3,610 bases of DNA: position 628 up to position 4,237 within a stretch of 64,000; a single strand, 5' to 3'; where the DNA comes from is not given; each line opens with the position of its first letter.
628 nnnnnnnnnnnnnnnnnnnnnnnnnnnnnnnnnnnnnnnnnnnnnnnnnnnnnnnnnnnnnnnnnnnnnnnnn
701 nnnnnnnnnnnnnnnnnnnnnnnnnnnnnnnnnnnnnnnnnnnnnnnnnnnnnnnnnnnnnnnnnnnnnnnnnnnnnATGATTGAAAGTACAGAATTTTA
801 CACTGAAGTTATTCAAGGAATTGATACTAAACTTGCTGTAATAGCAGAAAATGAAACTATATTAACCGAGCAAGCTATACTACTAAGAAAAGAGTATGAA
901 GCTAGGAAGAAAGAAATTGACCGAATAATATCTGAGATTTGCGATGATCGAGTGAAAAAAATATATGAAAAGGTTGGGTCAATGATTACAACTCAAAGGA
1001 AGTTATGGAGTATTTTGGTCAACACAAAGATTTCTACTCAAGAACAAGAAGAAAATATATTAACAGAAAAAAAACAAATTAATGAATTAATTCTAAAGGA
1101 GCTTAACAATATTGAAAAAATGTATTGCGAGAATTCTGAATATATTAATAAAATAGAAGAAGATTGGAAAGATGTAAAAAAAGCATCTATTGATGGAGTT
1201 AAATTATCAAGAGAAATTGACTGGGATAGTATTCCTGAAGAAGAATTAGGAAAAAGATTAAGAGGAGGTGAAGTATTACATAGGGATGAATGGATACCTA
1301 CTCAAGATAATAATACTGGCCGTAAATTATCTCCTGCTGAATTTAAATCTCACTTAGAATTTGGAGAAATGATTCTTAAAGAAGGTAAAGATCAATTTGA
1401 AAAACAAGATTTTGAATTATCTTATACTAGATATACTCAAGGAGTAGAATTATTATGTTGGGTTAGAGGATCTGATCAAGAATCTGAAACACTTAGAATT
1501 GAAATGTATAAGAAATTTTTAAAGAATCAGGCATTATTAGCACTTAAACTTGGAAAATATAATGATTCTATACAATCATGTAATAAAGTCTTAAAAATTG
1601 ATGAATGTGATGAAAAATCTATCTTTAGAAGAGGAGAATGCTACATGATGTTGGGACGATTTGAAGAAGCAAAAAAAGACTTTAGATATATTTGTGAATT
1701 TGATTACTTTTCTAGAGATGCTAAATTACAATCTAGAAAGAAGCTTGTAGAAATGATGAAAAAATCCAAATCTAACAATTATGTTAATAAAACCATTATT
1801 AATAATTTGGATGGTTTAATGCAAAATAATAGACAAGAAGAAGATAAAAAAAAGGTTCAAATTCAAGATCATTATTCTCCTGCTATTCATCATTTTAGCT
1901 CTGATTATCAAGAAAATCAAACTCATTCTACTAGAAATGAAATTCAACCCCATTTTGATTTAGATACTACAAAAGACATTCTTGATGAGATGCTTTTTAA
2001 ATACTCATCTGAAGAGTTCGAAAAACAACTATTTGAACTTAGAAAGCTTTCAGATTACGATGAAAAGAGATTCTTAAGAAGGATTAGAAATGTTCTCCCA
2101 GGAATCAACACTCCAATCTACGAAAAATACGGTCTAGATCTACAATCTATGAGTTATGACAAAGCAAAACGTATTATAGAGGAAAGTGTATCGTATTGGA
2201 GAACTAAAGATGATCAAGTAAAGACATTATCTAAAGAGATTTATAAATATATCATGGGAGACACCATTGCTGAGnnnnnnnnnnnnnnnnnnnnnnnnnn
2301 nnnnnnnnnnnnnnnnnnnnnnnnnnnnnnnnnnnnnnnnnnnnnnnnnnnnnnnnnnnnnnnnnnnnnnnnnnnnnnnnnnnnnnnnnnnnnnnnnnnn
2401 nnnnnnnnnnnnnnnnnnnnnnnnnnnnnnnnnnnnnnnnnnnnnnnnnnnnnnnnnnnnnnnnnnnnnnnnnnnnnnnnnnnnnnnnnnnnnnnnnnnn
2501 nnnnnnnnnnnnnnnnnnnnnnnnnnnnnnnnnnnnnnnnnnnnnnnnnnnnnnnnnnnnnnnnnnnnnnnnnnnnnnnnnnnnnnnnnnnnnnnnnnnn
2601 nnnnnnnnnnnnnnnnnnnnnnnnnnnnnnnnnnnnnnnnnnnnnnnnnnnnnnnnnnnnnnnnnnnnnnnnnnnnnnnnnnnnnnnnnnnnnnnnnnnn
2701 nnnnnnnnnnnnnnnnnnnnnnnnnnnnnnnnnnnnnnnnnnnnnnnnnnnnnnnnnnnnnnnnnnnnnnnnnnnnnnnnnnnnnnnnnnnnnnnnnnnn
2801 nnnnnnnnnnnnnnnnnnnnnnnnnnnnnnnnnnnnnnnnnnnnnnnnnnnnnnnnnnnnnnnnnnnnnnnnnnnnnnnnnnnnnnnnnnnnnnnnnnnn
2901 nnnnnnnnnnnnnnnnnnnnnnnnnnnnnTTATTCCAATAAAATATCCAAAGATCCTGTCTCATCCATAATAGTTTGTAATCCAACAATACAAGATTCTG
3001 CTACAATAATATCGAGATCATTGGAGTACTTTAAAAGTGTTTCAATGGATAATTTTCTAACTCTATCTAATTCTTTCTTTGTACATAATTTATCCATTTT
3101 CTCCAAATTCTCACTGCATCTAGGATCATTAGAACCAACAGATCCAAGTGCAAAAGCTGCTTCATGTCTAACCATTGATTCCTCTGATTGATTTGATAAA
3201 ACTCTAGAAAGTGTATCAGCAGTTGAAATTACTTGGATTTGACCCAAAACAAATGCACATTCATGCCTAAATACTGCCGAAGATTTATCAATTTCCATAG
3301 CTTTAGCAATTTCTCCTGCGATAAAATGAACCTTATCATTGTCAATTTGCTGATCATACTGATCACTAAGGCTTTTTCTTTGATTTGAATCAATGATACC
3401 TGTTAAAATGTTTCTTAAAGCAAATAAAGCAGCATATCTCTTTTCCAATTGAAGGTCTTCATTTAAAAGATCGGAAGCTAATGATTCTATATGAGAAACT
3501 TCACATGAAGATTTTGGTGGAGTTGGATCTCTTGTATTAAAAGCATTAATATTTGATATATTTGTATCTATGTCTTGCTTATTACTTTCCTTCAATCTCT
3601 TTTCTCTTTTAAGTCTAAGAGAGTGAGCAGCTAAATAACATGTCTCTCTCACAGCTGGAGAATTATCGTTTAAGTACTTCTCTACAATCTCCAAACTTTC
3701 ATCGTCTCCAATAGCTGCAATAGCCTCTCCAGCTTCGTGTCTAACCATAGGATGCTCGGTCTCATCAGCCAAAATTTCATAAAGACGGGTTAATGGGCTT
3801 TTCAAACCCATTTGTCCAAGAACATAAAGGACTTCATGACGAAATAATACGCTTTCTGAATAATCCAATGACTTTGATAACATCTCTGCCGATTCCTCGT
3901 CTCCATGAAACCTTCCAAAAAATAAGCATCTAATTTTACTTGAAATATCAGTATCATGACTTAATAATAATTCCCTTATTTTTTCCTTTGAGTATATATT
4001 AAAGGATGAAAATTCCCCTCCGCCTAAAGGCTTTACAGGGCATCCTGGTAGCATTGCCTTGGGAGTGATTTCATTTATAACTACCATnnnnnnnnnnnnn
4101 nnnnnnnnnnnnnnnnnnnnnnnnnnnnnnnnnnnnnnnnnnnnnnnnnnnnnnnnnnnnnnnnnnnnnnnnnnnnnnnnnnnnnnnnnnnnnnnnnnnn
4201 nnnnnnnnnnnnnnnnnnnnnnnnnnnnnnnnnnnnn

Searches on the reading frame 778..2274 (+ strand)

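Call 7: search_protein_families(library=pfam, proteins=[window:778-2274:+], max_evalue=0.001)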
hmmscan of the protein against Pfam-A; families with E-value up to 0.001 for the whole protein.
window:778-2274:+ (499 aa): 3 families
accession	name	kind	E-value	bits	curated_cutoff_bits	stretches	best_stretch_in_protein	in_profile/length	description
PF00515.34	TPR_1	-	8.1e-11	41.7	27.8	1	247-275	3-31/34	Tetratricopeptide repeat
PF07719.23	TPR_2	-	1.6e-09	37.6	27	1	283-305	5-27/34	Tetratricopeptide repeat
PF13181.12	TPR_8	-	1.8e-05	25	25.7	0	250-276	6-32/34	Tetratricopeptide repeat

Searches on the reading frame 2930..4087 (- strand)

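Call 7: search_protein_families(library=pfam, proteins=[window:2930-4087:-], max_evalue=0.001)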
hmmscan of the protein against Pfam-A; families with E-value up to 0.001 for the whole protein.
window:2930-4087:- (385 aa): 4 families
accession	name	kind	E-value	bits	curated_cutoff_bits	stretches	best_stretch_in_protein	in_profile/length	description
PF13646.12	HEAT_2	-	2.3e-19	69.9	27.7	2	267-351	10-87/88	HEAT repeats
PF03130.22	HEAT_PBS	-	3.7e-13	49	20.9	0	115-141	1-27/27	PBS lyase HEAT-like repeat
PF02985.28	HEAT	-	2.6e-09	36.9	23.5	0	132-151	2-21/31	HEAT repeat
PF13513.12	HEAT_EZ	-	0.00087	20.2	27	0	305-318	2-15/55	HEAT-like repeat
